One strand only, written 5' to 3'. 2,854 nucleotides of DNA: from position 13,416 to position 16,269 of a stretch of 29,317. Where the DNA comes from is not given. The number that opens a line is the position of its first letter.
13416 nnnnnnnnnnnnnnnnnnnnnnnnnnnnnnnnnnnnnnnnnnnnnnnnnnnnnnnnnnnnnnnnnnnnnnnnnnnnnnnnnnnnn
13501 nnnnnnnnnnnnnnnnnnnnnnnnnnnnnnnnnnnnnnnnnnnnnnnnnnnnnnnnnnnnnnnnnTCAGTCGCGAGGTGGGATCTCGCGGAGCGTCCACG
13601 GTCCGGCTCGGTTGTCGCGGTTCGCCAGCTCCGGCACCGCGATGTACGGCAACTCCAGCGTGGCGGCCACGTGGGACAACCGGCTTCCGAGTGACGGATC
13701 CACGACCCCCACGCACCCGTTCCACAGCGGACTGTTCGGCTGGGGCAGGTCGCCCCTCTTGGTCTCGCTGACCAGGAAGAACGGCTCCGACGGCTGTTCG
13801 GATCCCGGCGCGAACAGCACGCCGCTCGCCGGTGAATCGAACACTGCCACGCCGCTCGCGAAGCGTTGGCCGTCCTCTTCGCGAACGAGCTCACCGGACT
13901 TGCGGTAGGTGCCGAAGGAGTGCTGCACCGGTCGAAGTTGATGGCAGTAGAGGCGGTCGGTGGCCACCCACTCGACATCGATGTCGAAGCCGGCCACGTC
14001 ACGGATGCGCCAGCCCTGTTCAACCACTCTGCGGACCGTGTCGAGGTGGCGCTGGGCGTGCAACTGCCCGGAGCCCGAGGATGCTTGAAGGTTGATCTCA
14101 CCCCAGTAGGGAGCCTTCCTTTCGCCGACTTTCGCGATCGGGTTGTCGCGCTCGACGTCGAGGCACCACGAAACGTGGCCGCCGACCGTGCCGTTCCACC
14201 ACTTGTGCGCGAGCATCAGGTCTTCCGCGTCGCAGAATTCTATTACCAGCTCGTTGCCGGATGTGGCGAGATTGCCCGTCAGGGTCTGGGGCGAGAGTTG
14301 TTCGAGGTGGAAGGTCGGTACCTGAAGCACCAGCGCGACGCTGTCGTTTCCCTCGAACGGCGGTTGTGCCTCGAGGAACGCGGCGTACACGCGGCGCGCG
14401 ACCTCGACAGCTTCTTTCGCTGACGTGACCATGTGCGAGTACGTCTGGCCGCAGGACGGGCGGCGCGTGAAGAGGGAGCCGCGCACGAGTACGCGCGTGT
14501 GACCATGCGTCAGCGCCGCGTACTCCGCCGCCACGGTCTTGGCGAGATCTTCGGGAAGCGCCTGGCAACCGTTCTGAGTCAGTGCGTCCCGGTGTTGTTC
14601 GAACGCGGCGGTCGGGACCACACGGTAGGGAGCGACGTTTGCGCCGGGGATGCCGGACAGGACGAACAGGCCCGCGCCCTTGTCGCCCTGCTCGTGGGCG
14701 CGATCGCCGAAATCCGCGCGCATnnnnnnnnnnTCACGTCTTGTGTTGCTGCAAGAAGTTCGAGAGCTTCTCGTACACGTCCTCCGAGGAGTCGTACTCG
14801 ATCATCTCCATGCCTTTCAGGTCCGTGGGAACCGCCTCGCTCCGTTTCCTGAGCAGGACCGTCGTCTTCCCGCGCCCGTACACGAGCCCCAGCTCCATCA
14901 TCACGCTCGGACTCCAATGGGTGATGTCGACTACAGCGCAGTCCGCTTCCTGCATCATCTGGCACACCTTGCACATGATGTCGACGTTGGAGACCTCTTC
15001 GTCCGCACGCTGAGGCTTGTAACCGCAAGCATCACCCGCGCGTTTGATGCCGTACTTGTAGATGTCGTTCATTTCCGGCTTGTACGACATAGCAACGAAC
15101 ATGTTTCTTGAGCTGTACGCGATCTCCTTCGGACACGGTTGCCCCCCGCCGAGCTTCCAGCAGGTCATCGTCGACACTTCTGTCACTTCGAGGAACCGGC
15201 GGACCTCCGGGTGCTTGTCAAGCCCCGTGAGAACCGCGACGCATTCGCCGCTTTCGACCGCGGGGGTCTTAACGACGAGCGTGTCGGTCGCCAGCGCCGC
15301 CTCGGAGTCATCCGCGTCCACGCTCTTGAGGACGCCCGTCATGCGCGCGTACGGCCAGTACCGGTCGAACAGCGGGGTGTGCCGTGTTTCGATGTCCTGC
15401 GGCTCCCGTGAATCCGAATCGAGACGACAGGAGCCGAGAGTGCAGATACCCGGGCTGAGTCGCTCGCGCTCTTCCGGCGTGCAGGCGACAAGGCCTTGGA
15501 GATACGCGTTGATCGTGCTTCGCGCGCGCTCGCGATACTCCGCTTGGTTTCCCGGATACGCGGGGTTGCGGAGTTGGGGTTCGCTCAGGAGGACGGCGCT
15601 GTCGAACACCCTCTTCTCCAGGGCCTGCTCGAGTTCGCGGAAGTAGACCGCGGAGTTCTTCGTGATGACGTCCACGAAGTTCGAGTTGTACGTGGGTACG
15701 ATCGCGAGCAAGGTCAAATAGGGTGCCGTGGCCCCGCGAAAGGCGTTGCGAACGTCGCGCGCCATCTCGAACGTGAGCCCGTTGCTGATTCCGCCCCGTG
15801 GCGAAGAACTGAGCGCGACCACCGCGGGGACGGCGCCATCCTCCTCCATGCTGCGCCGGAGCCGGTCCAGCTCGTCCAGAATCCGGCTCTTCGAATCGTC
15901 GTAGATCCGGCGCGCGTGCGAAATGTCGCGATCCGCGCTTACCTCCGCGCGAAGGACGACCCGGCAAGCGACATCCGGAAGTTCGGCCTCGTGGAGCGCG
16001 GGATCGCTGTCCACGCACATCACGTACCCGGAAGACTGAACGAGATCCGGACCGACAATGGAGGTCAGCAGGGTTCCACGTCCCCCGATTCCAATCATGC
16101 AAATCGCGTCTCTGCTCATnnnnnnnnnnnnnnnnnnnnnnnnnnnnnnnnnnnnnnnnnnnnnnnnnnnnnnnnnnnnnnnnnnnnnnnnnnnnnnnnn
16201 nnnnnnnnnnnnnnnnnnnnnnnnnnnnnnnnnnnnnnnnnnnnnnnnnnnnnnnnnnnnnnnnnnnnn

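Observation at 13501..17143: Three-gene nucleotide/phosphoryl-transfer module: tubulin-NDT fusion + minimal PPDK-like enzyme + variant pyrophosphatase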

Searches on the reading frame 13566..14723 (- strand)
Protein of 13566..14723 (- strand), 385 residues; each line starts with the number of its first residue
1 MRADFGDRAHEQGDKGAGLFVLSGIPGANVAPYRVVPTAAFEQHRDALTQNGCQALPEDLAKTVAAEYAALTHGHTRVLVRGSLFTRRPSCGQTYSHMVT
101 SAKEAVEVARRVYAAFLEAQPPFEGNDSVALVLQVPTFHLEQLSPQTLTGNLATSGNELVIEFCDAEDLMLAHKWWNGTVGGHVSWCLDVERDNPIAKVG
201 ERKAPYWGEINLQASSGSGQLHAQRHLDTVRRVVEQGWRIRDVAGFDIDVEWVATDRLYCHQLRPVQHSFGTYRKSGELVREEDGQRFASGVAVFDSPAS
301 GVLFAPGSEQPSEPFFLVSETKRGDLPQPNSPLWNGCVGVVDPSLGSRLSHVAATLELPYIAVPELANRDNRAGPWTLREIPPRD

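Call 3: search_protein_families(library=pfam, proteins=[window:13566-14723:-], max_evalue=0.1)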
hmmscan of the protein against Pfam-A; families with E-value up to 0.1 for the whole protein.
window:13566-14723:- (385 aa): 0 families

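Call 4: search_protein_families(library=padloc, proteins=[window:13566-14723:-], max_evalue=0.1)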
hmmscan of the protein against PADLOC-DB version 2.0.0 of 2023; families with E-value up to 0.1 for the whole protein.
window:13566-14723:- (385 aa): 0 families

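Call 6: search_protein_families(library=ncbifam, proteins=[window:13566-14723:-], max_evalue=0.1)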
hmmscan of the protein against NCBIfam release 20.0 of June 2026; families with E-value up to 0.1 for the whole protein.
window:13566-14723:- (385 aa): 1 family
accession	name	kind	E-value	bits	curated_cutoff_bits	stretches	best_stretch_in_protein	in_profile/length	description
NF052632.1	undecylprod_RedH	equivalog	0.08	10.8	1350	0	228-268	254-295/880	undecylprodigiosin ligase RedH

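Call 7: search_solved_structures(query=window:13566-14723:-, max_evalue=10, show_alignments=2)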
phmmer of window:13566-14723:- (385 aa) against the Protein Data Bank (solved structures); distinct sequences matched with E-value up to 10: 1.
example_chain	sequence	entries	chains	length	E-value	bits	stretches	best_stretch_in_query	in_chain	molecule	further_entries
3mjz_A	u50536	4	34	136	0.56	12.3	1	44-136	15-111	FG41 Malonate Semialdehyde Decarboxylase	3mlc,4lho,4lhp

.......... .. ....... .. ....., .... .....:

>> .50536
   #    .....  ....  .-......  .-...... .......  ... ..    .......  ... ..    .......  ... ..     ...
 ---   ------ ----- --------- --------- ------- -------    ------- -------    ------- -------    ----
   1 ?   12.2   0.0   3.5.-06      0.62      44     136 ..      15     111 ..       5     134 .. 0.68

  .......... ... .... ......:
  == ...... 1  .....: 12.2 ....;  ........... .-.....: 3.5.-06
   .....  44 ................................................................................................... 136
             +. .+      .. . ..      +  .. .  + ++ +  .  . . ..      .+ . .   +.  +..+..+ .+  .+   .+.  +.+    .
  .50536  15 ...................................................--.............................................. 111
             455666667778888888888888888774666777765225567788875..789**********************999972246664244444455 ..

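Call 11: find_homologous_proteins(query=window:13566-14723:-)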
Query window:13566-14723:- (385 aa): 5 proteins with E <= 0.001 among 5527 candidates.
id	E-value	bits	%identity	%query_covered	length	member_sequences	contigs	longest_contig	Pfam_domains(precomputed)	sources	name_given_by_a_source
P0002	5.3e-264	893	100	100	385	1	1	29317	-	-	-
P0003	4.2e-84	301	44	95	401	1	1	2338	-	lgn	-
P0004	2.7e-61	226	39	94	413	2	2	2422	-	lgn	-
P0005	1.8e-60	223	41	97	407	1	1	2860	-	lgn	-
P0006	1.4e-53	200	40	70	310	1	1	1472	-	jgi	-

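Call 12: find_encoding_contigs(protein=P0003, flank=10000)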
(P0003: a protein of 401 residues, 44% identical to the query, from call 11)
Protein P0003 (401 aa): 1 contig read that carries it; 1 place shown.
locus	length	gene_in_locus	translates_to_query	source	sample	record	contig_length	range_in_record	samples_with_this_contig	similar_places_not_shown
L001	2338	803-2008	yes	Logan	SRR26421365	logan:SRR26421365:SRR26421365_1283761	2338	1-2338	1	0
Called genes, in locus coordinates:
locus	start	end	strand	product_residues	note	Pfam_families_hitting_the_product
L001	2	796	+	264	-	?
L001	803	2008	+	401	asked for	-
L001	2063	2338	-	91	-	?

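Call 13: find_encoding_contigs(protein=P0004, flank=10000)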
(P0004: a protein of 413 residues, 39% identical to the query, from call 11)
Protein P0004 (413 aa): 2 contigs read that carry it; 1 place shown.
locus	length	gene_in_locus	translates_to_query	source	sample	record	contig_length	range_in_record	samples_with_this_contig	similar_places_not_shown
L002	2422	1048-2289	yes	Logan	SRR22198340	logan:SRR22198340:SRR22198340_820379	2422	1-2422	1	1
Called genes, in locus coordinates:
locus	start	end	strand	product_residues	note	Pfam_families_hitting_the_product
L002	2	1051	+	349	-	?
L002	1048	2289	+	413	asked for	-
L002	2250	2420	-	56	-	?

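Call 14: find_encoding_contigs(protein=P0005, flank=10000)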
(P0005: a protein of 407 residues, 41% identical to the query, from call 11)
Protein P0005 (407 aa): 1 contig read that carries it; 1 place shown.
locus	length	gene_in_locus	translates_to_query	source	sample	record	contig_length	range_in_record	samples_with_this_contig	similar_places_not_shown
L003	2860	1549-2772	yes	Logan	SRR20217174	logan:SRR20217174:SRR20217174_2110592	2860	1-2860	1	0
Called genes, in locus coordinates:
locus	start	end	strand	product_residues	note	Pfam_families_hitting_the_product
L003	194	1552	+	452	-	PF10137:CAP12-PCTIR_TIR (weak)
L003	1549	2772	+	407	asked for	-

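Call 15: find_encoding_contigs(protein=P0006, flank=10000)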
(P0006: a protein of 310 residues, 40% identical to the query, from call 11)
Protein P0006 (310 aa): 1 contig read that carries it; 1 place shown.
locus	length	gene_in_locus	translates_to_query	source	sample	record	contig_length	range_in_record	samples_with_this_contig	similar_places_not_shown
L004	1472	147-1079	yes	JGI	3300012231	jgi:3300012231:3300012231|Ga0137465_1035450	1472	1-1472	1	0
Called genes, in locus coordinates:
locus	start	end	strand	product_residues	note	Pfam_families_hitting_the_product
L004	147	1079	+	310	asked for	-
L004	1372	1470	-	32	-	?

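Call 30: predict_structure(alignment_id=A2)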
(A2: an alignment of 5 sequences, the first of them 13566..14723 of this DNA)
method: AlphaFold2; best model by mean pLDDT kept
length: 385 residues; sequences in the alignment: 5
mean_pLDDT: 58.8   pTM: 0.61
mean pLDDT of the five models: 58.8, 55.5, 52.8, 51.3, 50.1
residues with pLDDT >= 90: 48; 70-90: 84; 50-70: 83; < 50: 170
segments of 3 or more residues with pLDDT < 50: 89-93, 172-190, 194-221, 265-281, 285-385
pLDDT, mean of each block of 10 residues (from residue 1): 74 83 81 90 93 95 95 78 64 62 92 79 71 75 66 62 62 39 41 45 33 39 66 78 72 61 46 38 46 30 37 39 36 37 36 30 32 41 37
secondary structure, 60 per line:
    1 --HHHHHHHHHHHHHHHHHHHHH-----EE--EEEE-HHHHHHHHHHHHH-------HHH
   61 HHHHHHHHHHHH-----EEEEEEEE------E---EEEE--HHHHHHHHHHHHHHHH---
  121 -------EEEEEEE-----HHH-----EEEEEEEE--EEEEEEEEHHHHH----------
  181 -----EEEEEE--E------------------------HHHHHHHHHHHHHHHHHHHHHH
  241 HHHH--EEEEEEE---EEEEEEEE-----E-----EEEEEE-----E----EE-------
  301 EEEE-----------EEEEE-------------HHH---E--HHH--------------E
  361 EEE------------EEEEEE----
elements in order: H3-23 E33-36 H38-50 H58-72 E78-85 E96-99 H102-117 E128-134 E148-155 E158-165 H166-170 E186-191 H219-244 E247-253 E257-264 E276-281 E301-304 E316-320 E360-363 E376-381

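Call 33: fold_search(library=pdb, model_id=the predicted structure)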
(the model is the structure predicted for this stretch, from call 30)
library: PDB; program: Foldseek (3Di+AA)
matches with E <= 10: 500; with E <= 0.001: 19
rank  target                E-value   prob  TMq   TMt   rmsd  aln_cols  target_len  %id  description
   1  5hv2                  3.3e-10  1.00  0.40  0.20  11.6       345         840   16  Rifampin phosphotransferase G527Y mutant from Listeria monocytogenes (released 2016-03-30)
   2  5hv1                  9.5e-10  1.00  0.43  0.21  11.5       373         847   15  Rifampin phosphotransferase in complex with AMPPNP and rifampin from Listeria monocytogenes (released 2016-03-30)
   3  5hv3                  1.6e-09  1.00  0.41  0.20  11.8       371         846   14  Rifampin phosphotransferase G527Y mutant in complex with AMPPNP from Listeria monocytogenes (released 2016-03-30)
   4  5hv6_B                8.6e-09  1.00  0.41  0.52   7.4       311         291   17  The ATP binding domain of rifampin phosphotransferase from Listeria monocytogenes (released 2016-03-30)
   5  5fbs                  2.3e-08  1.00  0.40  0.22  11.0       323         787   15  Crystal structure of rifampin phosphotransferase RPH-Lm from Listeria monocytogenes in complex with ADP and magnesium (released 2016-01-13)
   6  2ols                  3.8e-07  1.00  0.41  0.24  10.3       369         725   13  The crystal structure of the phosphoenolpyruvate synthase from Neisseria meningitidis (released 2007-02-20)
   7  5hv6_A                9.0e-07  1.00  0.39  0.47   7.9       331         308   17  The ATP binding domain of rifampin phosphotransferase from Listeria monocytogenes (released 2016-03-30)
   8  9goj                  1.0e-05  1.00  0.31  0.35   8.9       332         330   16  Crystal structure of HpeI from Rhodococcus rhodochrous GD02 (released 2025-05-21)
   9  5jvl_C                1.2e-05  1.00  0.36  0.18  10.5       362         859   14  C4-type pyruvate phospate dikinase: nucleotide binding domain with bound ATP analogue (released 2017-04-05)
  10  1kbl                  1.6e-05  1.00  0.36  0.17  11.0       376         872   11  PYRUVATE PHOSPHATE DIKINASE (released 2002-01-30)
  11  2dik                  7.0e-05  1.00  0.41  0.20   6.8       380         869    9  R337A MUTANT OF PYRUVATE PHOSPHATE DIKINASE (released 1999-09-13)
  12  5jvl_A                7.0e-05  1.00  0.36  0.17  11.5       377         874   14  C4-type pyruvate phospate dikinase: nucleotide binding domain with bound ATP analogue (released 2017-04-05)
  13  1dik                  7.4e-05  1.00  0.45  0.22  10.6       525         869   11  PYRUVATE PHOSPHATE DIKINASE (released 1996-04-03)
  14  2r82                  1.7e-04  1.00  0.38  0.18   8.3       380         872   11  Pyruvate phosphate dikinase (PPDK) triple mutant R219E/E271R/S262D adapts a second conformational state (released 2008-01-01)
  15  4c5a_B                2.4e-04  1.00  0.25  0.30   9.5       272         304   14  The X-ray crystal structures of D-alanyl-D-alanine ligase in complex ADP and D-cycloserine phosphate (released 2015-01-21)
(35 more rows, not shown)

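Call 34: find_related_loci(query=A2, collection=genome_contigs, flank=8000)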
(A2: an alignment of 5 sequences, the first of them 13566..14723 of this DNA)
Query A2 (385 aa) in genome_contigs; peptide patterns used: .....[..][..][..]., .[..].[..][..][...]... (x = any residue, [..] = any of these).
20 stretches matched a pattern, but none encodes a relative of the query by tblastn (E <= 1e-3).

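Call 35: find_related_loci(query=A2, collection=metagenome_contigs, flank=8000)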
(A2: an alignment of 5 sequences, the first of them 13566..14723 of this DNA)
Query A2 (385 aa) in metagenome_contigs; peptide patterns used: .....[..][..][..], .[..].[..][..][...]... (x = any residue, [..] = any of these).
141 stretches matched a pattern, but none encodes a relative of the query by tblastn (E <= 1e-3).

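Call 93: search_dna_similar(query=window:13566-14723:-, collection=plasmids, mode=protein, max_evalue=0.00001, max_rows=10)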
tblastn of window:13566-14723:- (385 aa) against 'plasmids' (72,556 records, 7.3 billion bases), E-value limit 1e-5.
No match.

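Call 94: find_related_loci(query=A2, collection=viral_contigs, flank=8000)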
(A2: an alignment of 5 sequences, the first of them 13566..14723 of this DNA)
Query A2 (385 aa) in viral_contigs; peptide patterns used: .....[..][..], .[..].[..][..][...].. (x = any residue, [..] = any of these).
29 stretches matched a pattern, but none encodes a relative of the query by tblastn (E <= 1e-3).

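Call 107: search_protein_families(library=pfam, alignment_id=A2, max_evalue=1)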
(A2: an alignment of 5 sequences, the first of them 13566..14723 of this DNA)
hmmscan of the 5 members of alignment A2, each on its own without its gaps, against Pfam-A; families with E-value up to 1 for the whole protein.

A. member 1, window:13566-14723:- (385 aa): 0 families

B. families by the number of members that match (of 5 scanned): 2 families
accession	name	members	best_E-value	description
PF01326.24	PPDK_N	1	3.3e-05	Pyruvate phosphate dikinase, AMP/ATP-binding domain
PF02241.23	MCR_beta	1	0.099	Methyl-coenzyme M reductase beta subunit, C-terminal domain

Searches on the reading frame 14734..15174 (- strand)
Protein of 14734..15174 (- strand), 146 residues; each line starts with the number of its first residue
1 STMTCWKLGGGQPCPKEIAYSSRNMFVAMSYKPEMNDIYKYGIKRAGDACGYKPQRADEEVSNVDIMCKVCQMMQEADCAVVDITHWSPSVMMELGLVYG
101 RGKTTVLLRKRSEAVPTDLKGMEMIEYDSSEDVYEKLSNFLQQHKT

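Call 105: search_solved_structures(query=A5, max_evalue=1, show_alignments=3)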
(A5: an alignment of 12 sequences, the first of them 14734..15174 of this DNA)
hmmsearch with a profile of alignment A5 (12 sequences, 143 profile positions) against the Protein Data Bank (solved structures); distinct sequences matched with E-value up to 1: 13.
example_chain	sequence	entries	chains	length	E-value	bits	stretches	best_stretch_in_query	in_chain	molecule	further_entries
9emw_A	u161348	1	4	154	0.018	17.9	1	20-108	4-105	Nucleoside 2-deoxyribosyltransferase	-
7un8_A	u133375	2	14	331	0.021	17.7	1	82-138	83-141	CD-NTase-associated protein 12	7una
4jen_A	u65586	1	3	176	0.028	17.3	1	84-139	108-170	CMP N-GLYCOSIDASE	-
9emx_A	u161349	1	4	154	0.042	16.7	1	22-108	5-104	Nucleoside 2-deoxyribosyltransferase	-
8pqp_A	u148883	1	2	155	0.049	16.5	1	22-108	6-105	Nucleoside 2-deoxyribosyltransferase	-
8rh3_A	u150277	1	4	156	0.053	16.4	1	22-108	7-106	Nucleoside 2-deoxyribosyltransferase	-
8qc0_A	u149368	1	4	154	0.055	16.3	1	22-108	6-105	Nucleoside 2-deoxyribosyltransferase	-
8pqr_B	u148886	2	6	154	0.065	16.1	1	28-108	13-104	Nucleoside 2-deoxyribosyltransferase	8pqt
9lmq_A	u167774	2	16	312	0.39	13.6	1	84-129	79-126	CD-NTase-associated protein 12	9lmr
8pqq_C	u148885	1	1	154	0.4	13.6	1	22-108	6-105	Nucleoside 2-deoxyribosyltransferase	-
8pqq_A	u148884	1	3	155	0.4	13.5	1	22-108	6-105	Nucleoside 2-deoxyribosyltransferase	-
8pqs_A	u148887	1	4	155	0.74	12.7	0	22-108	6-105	Nucleoside 2-deoxyribosyltransferase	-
1v9x_A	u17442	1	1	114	0.76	12.6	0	48-134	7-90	poly (ADP-ribose) polymerase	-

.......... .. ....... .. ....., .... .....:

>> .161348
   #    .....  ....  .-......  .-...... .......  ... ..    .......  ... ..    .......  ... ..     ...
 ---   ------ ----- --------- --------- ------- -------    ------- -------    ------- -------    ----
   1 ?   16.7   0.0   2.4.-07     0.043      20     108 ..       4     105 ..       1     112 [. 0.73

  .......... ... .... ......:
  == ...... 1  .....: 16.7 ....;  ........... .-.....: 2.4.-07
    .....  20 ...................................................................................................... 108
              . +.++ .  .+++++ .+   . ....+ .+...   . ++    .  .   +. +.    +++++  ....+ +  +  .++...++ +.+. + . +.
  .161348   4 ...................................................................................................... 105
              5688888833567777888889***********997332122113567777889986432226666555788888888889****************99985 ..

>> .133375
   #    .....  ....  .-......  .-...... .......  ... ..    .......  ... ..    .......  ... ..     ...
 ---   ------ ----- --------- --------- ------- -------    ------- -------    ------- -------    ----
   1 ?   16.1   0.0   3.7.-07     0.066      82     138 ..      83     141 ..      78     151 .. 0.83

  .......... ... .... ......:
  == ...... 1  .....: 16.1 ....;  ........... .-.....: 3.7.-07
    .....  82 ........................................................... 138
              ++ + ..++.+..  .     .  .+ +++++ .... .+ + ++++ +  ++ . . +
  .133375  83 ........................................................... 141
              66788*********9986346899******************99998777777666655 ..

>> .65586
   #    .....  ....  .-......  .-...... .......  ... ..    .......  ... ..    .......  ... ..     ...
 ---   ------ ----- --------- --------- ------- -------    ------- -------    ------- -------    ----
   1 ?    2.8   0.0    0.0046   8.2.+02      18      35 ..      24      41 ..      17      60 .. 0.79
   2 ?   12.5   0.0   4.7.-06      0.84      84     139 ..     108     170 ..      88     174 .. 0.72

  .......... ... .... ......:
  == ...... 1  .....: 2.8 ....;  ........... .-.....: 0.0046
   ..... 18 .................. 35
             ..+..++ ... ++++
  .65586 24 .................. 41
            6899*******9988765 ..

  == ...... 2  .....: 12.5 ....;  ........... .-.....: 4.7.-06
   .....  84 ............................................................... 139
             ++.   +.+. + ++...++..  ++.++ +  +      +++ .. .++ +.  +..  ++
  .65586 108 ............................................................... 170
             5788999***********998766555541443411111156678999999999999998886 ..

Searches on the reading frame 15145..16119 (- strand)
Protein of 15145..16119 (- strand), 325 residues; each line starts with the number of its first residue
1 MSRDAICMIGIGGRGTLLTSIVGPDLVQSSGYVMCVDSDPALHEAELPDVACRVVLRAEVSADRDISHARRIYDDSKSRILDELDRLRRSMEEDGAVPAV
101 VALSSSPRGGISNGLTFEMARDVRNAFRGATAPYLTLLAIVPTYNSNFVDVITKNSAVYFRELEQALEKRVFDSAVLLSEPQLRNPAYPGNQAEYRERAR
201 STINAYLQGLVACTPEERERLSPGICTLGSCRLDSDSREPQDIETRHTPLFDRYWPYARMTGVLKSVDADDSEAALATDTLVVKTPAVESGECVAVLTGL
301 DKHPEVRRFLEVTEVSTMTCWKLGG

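Call 57: search_protein_representatives(alignment_id=A3)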
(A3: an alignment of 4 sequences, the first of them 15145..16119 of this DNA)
Query: 4 sequences, 313 profile positions. Proteins with E-value up to 0.001 (for the whole library): 4; up to 1e-10: 3; up to 1e-30: 2. The best 4 are listed.
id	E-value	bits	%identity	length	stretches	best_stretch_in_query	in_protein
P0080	2.3e-166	569.3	-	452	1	1-313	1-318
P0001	2.5e-159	546.2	-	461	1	2-313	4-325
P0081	4.2e-30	121.7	-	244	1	4-121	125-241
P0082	6.0e-05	39.1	-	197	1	252-313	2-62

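Call 58: find_encoding_contigs(protein=P0081, flank=10000)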
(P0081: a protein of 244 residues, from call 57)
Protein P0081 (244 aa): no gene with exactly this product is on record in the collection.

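Call 59: find_encoding_contigs(protein=P0082, flank=10000)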
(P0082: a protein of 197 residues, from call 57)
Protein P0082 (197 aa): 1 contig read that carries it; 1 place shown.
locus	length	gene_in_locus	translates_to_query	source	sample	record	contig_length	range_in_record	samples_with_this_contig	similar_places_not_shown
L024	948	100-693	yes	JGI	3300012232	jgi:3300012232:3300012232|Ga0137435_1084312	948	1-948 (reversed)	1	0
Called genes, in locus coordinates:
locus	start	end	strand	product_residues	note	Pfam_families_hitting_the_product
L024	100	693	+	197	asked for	PF10137:CAP12-PCTIR_TIR (weak)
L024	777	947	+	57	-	?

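Call 95: find_related_loci(query=A3, collection=viral_contigs, flank=8000)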
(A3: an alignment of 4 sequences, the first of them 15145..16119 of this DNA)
Query A3 (325 aa) in viral_contigs; peptide patterns used: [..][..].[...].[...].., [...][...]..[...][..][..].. (x = any residue, [..] = any of these).
64 stretches matched a pattern, but none encodes a relative of the query by tblastn (E <= 1e-3).
